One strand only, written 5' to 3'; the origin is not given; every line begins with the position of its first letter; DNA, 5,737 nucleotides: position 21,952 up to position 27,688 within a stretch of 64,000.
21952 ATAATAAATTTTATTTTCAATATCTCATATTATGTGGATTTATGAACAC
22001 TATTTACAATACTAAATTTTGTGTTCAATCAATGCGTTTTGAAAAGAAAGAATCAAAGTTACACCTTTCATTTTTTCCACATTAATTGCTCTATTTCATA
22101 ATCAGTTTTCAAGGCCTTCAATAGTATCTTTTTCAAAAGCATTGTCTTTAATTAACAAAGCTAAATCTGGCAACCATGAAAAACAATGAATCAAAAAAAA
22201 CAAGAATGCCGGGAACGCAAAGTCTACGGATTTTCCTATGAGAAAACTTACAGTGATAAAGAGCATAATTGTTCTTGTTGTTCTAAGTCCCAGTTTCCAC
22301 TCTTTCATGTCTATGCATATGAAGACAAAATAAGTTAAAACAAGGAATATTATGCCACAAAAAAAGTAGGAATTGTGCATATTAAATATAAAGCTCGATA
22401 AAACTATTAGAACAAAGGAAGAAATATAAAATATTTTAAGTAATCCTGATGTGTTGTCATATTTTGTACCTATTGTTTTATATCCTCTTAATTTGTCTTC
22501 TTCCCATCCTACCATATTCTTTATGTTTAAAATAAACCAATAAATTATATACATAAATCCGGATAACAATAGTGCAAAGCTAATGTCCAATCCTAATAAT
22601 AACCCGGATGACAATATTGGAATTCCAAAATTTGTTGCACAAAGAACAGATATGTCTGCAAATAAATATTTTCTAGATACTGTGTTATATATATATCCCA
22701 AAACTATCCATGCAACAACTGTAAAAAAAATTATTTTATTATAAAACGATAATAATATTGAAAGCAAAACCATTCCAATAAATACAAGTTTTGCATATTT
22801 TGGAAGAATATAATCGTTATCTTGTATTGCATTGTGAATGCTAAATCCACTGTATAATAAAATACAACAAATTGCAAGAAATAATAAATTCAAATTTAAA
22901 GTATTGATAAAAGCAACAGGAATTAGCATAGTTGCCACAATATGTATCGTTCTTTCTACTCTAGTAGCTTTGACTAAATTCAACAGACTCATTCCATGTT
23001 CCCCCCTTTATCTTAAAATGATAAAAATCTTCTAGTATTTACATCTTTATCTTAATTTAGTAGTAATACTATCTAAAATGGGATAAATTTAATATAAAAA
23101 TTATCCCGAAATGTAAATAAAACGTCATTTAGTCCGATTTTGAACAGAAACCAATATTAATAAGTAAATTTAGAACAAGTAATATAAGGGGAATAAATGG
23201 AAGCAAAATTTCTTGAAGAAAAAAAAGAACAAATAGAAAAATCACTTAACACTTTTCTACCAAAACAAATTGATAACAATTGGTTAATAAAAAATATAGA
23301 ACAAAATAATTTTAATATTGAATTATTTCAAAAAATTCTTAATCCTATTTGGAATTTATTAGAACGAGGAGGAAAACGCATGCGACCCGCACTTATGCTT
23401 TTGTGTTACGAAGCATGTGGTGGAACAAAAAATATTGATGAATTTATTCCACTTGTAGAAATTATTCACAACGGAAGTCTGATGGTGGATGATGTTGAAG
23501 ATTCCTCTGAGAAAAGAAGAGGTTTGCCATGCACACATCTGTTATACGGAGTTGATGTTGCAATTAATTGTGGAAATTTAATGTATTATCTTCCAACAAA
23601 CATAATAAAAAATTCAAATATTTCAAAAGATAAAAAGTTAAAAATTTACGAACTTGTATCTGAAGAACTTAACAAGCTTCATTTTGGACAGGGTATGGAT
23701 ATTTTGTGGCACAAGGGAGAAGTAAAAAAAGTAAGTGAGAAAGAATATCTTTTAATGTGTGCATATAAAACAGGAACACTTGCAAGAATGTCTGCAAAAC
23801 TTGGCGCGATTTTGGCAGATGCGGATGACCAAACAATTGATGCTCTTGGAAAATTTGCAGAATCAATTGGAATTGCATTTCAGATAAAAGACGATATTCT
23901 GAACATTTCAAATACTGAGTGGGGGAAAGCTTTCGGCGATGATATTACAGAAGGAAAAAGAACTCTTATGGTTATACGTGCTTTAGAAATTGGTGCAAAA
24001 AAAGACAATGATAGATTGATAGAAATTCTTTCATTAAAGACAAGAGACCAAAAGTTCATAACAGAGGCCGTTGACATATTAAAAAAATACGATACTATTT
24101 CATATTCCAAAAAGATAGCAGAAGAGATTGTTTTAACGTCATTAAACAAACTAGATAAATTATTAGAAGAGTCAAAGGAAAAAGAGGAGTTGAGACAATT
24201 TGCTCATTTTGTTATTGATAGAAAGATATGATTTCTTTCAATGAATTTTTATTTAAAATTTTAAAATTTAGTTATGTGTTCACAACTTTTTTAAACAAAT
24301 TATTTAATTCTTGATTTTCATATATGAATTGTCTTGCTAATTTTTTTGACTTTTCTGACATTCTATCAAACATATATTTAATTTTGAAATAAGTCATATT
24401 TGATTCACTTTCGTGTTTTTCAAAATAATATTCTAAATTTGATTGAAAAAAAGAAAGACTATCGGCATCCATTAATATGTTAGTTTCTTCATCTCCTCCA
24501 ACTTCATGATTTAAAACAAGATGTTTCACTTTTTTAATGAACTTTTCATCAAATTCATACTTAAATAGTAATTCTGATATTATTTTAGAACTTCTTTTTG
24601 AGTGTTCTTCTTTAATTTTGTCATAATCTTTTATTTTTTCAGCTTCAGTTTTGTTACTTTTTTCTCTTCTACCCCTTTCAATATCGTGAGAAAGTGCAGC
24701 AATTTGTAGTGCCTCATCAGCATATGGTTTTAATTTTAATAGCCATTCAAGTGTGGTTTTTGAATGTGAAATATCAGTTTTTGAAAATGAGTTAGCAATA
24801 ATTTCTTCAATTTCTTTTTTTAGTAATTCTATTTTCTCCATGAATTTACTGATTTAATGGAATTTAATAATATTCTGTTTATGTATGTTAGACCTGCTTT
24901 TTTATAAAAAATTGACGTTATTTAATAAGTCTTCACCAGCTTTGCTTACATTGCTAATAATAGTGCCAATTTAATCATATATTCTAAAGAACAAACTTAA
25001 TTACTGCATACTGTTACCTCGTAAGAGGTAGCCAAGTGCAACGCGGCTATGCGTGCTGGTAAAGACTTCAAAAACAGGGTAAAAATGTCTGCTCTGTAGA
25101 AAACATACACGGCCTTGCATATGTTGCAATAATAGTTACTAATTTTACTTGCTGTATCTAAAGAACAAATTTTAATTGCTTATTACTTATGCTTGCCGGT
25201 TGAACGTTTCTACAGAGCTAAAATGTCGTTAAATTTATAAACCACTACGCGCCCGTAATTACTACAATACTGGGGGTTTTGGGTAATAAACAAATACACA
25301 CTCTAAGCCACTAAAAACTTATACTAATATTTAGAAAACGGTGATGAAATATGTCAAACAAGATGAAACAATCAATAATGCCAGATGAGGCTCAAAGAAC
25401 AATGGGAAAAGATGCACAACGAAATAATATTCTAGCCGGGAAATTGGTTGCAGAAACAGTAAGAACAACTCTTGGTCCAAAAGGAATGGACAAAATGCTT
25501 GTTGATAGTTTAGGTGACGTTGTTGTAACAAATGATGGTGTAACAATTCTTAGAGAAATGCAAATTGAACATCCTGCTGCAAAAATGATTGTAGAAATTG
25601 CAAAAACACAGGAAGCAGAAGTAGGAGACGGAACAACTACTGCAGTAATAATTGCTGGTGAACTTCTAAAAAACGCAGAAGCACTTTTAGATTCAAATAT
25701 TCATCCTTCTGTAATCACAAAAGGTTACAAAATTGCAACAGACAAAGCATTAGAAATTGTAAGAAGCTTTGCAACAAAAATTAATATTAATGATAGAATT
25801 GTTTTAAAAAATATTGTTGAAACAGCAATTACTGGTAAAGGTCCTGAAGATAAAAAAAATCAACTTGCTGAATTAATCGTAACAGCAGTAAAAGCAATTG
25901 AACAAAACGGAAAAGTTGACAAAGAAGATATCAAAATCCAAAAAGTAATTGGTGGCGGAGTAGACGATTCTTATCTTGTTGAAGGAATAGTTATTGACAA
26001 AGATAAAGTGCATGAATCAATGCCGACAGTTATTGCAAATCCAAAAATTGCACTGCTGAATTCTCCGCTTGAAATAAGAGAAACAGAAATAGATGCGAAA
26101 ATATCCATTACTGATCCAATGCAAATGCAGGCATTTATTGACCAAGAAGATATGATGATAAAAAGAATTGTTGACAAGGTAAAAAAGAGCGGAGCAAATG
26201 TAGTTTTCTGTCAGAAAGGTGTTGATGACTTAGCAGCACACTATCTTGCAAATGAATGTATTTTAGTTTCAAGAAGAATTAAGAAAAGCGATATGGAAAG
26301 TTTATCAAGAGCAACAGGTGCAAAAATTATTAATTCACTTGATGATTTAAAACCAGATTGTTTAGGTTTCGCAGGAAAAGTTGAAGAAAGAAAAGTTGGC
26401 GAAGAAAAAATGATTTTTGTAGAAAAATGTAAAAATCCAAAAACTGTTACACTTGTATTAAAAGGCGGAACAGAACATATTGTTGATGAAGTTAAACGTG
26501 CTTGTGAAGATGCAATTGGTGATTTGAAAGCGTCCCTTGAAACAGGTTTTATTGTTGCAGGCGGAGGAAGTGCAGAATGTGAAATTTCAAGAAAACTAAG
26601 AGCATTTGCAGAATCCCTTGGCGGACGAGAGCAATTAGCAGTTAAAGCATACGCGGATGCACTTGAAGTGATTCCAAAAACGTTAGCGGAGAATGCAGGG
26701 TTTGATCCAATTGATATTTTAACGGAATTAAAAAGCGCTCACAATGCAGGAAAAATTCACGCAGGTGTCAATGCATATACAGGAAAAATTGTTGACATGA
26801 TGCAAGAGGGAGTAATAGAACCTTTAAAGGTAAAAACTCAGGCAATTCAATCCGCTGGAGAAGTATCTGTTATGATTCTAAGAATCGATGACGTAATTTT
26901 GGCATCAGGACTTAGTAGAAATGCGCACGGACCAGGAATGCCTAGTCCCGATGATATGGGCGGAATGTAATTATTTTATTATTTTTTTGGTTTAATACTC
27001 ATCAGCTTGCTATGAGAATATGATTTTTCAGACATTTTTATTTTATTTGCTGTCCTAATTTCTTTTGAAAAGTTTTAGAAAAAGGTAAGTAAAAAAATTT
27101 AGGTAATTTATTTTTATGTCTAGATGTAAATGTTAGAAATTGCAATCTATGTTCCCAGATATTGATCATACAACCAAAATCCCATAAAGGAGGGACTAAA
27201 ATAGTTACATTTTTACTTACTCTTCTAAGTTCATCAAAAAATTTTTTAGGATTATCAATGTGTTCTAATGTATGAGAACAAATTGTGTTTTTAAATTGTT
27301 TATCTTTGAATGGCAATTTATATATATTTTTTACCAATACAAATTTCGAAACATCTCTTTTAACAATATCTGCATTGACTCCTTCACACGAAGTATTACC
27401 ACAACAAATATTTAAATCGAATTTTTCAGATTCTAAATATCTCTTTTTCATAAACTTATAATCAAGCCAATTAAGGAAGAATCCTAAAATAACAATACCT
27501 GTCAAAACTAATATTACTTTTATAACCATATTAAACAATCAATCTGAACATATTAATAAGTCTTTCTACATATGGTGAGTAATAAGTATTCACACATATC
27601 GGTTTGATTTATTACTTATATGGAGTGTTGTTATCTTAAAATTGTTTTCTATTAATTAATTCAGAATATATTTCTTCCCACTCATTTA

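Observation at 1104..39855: The terminal arms co-vary within each copy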

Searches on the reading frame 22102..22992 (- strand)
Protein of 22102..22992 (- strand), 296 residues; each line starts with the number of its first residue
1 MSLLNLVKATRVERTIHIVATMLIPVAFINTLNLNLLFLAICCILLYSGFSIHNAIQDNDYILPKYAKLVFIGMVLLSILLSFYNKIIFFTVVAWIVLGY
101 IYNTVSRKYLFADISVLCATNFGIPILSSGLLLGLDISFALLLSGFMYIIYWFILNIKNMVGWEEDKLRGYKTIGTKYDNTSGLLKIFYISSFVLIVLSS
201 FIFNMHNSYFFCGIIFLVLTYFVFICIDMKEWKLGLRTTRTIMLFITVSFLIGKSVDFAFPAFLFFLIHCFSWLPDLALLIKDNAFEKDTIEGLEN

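Call 86: search_protein_families(library=pfam, proteins=[window:22102-22992:-], max_evalue=0.0001)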
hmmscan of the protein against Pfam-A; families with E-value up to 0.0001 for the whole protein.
window:22102-22992:- (296 aa): 1 family
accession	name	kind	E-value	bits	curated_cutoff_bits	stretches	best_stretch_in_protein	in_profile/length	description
PF01040.23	UbiA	-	2.9e-09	37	34.2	1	64-223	66-227/250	UbiA prenyltransferase family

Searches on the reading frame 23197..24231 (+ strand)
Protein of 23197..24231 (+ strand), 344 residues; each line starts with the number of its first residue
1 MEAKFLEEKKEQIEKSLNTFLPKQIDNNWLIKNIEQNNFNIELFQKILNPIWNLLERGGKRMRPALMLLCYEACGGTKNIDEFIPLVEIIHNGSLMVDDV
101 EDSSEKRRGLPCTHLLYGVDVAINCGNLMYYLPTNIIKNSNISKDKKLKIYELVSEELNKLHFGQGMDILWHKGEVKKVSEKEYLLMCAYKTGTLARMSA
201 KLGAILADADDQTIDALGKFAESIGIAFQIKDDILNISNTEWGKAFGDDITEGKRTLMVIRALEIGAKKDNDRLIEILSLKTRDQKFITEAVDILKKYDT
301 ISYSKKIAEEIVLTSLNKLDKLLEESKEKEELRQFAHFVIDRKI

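Call 86: search_protein_families(library=pfam, proteins=[window:23197-24231:+], max_evalue=0.0001)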
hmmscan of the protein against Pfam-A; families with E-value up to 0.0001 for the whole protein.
window:23197-24231:+ (344 aa): 1 family
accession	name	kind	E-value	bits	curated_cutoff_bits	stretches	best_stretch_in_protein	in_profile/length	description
PF00348.22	polyprenyl_synt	-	6.5e-67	225.8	27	1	46-294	3-250/251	Polyprenyl synthetase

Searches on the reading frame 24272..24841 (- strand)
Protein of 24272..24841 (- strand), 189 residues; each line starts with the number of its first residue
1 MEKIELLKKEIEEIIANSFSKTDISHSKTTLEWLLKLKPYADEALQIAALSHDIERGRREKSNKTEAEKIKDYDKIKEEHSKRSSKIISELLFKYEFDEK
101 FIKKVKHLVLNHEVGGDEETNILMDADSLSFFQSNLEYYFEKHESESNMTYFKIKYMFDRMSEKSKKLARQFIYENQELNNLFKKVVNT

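Call 86: search_protein_families(library=pfam, proteins=[window:24272-24841:-], max_evalue=0.0001)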
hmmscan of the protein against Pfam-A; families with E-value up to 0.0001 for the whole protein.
window:24272-24841:- (189 aa): 2 families
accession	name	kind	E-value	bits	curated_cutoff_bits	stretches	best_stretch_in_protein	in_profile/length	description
PF13875.12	DUF4202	-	1.3e-23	84.2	35.1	1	21-176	26-177/183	Domain of unknown function (DUF4202)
PF01966.28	HD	-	1.9e-07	31.8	22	1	24-130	2-114/116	HD domain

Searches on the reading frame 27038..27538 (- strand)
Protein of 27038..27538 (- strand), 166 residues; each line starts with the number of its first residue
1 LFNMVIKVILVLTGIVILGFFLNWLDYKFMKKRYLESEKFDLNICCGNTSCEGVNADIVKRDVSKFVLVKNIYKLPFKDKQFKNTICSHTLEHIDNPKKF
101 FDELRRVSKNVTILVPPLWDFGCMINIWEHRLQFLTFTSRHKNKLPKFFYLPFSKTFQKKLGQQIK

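Call 86: search_protein_families(library=pfam, proteins=[window:27038-27538:-], max_evalue=0.0001)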
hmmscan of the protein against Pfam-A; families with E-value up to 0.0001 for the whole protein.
window:27038-27538:- (166 aa): 1 family
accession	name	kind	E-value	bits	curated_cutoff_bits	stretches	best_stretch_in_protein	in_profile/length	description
PF08241.18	Methyltransf_11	-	1e-08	36.1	21.2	1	62-110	42-89/95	Methyltransferase domain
